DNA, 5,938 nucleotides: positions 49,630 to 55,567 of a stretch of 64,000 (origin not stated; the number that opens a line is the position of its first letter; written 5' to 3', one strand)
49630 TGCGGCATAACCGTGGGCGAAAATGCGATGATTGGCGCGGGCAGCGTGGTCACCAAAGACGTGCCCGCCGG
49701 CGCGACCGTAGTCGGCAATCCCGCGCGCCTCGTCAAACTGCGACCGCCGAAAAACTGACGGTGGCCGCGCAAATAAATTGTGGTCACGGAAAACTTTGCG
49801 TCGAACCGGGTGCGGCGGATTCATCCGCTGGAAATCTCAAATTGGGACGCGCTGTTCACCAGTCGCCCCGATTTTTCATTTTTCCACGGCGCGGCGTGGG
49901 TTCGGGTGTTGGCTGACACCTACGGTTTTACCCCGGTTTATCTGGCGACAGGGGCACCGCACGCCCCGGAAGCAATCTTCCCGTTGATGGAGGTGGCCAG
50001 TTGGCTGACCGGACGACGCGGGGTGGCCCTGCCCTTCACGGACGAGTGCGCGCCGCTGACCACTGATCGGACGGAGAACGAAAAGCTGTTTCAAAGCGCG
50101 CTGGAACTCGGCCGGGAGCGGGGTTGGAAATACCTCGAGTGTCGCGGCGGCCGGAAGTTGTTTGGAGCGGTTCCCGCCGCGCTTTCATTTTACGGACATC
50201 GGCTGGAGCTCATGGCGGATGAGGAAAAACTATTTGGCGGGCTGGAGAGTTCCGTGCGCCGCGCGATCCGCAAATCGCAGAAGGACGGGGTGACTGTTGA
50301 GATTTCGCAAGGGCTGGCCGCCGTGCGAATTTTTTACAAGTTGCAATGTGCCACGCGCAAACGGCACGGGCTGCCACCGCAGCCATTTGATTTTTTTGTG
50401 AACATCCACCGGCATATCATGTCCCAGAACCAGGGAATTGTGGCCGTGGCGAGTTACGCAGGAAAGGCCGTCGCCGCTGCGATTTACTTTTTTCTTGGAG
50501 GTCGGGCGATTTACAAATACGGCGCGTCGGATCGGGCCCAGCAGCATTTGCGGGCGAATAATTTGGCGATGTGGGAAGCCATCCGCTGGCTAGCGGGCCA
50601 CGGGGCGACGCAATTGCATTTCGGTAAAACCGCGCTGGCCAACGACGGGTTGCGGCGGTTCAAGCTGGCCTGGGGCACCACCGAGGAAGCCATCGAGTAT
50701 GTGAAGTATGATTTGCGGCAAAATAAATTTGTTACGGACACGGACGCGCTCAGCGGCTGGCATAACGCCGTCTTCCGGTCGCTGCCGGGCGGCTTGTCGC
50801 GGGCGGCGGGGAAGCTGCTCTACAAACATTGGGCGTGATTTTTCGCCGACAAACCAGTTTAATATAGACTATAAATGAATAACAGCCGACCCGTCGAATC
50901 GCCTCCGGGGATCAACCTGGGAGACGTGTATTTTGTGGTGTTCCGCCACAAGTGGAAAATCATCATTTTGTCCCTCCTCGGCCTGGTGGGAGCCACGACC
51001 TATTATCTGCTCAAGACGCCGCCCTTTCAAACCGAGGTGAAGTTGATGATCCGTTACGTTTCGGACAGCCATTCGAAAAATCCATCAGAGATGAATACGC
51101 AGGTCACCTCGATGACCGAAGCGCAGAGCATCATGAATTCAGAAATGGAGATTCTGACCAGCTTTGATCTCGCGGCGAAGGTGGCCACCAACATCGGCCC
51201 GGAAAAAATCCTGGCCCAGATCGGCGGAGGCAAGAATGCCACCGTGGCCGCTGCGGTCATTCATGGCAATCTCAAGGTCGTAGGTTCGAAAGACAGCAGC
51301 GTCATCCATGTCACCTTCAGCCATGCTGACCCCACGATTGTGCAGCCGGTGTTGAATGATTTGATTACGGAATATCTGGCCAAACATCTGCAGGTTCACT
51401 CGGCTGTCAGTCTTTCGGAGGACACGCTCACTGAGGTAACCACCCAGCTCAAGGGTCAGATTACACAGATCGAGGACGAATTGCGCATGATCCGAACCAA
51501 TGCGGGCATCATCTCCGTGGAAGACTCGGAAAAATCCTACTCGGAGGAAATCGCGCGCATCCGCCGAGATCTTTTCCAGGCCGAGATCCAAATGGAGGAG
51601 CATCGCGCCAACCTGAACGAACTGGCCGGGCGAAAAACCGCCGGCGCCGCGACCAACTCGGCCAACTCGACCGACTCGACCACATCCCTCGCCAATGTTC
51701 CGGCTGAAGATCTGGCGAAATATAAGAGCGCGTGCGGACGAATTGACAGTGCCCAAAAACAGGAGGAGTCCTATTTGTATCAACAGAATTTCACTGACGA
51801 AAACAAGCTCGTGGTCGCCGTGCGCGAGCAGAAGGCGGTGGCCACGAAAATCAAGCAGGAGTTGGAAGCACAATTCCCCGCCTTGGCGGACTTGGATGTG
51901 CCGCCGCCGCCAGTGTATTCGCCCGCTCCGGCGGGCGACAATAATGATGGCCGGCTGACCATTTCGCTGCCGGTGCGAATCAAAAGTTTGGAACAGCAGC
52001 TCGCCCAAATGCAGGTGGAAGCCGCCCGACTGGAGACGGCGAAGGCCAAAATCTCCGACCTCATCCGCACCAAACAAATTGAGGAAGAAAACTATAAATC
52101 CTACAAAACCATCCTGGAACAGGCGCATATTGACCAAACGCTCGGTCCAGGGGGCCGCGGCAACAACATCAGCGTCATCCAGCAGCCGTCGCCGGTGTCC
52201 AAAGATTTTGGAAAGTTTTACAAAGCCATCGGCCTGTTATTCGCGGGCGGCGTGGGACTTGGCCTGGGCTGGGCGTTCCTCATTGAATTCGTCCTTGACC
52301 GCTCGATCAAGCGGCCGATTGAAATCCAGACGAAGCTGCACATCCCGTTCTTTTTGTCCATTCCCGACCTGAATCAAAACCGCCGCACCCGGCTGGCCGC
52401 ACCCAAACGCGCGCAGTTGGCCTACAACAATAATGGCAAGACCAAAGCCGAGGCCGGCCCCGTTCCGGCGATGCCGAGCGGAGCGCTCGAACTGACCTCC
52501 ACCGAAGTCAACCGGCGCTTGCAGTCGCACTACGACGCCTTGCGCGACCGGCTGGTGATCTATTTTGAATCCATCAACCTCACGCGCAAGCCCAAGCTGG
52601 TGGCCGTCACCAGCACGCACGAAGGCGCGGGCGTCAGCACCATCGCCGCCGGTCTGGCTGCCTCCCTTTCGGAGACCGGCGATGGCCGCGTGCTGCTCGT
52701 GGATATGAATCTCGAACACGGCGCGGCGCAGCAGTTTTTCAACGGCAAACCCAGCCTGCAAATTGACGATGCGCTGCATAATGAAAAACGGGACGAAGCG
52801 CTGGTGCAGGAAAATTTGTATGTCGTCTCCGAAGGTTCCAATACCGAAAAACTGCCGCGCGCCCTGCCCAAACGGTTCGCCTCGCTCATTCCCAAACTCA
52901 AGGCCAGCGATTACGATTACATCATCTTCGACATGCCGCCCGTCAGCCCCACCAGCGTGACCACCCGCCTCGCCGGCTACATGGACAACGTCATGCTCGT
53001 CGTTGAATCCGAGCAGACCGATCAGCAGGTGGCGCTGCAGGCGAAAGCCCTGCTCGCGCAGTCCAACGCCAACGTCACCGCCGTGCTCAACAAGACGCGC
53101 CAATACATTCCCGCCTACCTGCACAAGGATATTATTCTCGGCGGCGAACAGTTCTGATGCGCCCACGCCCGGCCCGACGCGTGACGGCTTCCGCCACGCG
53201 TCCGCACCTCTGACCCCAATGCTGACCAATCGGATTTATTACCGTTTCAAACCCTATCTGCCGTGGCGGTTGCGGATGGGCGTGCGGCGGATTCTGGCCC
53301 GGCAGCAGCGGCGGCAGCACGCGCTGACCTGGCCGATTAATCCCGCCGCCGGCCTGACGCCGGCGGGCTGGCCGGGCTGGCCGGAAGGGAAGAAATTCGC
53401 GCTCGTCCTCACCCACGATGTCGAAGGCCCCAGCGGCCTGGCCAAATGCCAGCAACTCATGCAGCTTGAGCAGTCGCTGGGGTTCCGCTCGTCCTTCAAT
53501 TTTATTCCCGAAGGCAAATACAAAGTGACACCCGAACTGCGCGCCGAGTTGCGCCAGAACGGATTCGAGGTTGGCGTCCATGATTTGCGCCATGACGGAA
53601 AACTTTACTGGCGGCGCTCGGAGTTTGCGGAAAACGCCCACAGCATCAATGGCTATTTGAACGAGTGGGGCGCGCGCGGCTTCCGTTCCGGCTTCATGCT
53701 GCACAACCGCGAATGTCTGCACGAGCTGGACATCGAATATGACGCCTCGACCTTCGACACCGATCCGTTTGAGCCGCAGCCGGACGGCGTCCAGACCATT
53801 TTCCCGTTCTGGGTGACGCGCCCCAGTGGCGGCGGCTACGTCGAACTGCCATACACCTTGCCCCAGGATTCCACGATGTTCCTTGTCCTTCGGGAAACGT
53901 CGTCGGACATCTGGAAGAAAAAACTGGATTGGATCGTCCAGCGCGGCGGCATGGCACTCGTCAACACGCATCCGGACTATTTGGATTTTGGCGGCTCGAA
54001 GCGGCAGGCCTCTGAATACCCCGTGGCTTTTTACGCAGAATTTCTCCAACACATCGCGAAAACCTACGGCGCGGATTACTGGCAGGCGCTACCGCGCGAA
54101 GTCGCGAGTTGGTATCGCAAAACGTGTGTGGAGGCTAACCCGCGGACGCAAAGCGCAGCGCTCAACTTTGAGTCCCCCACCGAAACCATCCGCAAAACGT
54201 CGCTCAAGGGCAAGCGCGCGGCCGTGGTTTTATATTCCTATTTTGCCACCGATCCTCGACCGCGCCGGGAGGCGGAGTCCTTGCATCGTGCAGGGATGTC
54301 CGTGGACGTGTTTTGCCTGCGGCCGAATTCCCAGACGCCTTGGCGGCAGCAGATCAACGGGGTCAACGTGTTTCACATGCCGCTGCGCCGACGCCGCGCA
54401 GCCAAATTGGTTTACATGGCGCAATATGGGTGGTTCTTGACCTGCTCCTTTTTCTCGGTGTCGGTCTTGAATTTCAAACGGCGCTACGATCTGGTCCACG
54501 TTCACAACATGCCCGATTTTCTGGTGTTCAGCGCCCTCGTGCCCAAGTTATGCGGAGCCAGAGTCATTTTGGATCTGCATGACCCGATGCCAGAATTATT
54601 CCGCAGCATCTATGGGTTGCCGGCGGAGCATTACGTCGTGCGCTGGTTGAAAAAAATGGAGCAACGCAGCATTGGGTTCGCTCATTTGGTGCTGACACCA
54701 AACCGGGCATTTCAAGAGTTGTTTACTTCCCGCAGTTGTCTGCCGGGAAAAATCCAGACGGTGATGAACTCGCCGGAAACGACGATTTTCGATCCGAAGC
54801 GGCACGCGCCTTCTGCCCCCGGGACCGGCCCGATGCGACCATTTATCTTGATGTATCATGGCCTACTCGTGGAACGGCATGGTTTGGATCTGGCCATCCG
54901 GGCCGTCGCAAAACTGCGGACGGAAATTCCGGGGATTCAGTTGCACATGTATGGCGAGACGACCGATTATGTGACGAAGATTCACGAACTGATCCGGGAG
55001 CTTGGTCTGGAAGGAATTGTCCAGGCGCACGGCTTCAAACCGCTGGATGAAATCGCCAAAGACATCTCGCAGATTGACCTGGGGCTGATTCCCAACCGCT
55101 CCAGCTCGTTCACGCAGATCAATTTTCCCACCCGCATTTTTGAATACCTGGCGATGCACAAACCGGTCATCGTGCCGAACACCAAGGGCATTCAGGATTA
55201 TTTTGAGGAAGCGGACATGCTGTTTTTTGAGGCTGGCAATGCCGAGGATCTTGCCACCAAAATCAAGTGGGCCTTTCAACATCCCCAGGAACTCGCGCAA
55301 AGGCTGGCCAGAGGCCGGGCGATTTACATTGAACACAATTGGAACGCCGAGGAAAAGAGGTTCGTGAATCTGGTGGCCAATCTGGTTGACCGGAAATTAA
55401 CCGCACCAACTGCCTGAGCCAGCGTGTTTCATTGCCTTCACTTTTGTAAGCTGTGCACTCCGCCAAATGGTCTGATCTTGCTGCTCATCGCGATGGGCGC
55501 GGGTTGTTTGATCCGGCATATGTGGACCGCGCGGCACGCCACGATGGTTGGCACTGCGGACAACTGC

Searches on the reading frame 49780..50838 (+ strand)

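Call 11: search_protein_families(library=pfam, proteins=[window:49780-50838:+], max_evalue=0.001)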
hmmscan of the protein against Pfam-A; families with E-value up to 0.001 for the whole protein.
window:49780-50838:+ (352 aa): 2 families
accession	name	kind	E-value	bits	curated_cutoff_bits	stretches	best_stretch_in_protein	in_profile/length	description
PF13480.13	Acetyltransf_6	-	2.9e-15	57.1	22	1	158-284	6-137/143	Acetyltransferase (GNAT) domain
PF02388.22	FemAB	-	4.9e-07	29.4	24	0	147-208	162-222/406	FemAB family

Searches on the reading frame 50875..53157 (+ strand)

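Call 12: search_protein_families(library=pfam, proteins=[window:50875-53157:+], max_evalue=0.001)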
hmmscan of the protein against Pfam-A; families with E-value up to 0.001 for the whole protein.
window:50875-53157:+ (760 aa): 4 families
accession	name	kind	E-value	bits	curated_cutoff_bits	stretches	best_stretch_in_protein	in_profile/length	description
PF02706.20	Wzz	-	5e-09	36.8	25.5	1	13-106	3-90/91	Chain length determinant protein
PF13614.12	AAA_31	-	2.2e-07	31.4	27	1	574-714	2-151/177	AAA domain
PF06564.18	CBP_BcsQ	-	5.4e-06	26.5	21.3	0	575-612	3-39/234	Cellulose biosynthesis protein BcsQ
PF10609.15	ParA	-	0.00023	21.1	27.1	1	575-739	5-172/246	NUBPL iron-transfer P-loop NTPase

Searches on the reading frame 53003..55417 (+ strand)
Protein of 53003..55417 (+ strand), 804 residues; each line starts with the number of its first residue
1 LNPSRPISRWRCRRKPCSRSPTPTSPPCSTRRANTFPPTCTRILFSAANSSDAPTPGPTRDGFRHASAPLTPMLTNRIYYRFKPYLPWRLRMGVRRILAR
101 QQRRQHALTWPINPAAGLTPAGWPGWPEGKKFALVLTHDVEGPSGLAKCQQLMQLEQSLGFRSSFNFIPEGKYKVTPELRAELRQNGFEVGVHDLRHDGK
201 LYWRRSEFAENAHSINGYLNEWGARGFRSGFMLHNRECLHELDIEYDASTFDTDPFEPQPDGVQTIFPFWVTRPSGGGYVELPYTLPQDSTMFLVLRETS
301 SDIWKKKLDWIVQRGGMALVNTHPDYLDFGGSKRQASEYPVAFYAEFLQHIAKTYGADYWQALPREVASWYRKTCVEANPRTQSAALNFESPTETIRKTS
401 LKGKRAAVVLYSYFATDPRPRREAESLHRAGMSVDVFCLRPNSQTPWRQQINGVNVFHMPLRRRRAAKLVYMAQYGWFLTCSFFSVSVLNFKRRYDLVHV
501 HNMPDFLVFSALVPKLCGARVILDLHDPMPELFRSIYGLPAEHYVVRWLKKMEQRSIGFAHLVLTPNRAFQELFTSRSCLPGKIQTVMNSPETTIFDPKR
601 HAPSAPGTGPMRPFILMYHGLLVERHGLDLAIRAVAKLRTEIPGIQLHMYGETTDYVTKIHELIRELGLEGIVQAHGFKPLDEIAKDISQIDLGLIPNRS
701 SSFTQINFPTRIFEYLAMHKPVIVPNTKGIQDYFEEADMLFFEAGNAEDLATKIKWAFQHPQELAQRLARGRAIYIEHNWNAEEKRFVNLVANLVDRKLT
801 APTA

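Call 12: search_protein_families(library=pfam, proteins=[window:53003-55417:+], max_evalue=0.001)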
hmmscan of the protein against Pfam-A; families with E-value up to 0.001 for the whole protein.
window:53003-55417:+ (804 aa): 6 families
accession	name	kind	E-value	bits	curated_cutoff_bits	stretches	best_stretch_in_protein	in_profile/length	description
PF00534.26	Glycos_transf_1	-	6.7e-17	62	26.4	1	612-769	14-166/172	Glycosyl transferases group 1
PF13692.12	Glyco_trans_1_4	-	1.9e-15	57.8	27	1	615-758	3-140/142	Glycosyl transferases group 1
PF13579.12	Glyco_trans_4_4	-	2.3e-13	51.3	29.7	1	421-587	8-155/158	Glycosyl transferase 4-like domain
PF13524.12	Glyco_trans_1_2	-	3.2e-10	40.6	25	1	634-781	5-136/144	Glycosyl transferase-like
PF13439.12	Glyco_transf_4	-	2.3e-08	34.7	28.5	1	424-589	12-164/170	Glycosyltransferase Family 4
PF20706.3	GT4-conflict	-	0.0004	19.9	26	1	591-737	172-323/385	Family 4 Glycosyltransferase in conflict systems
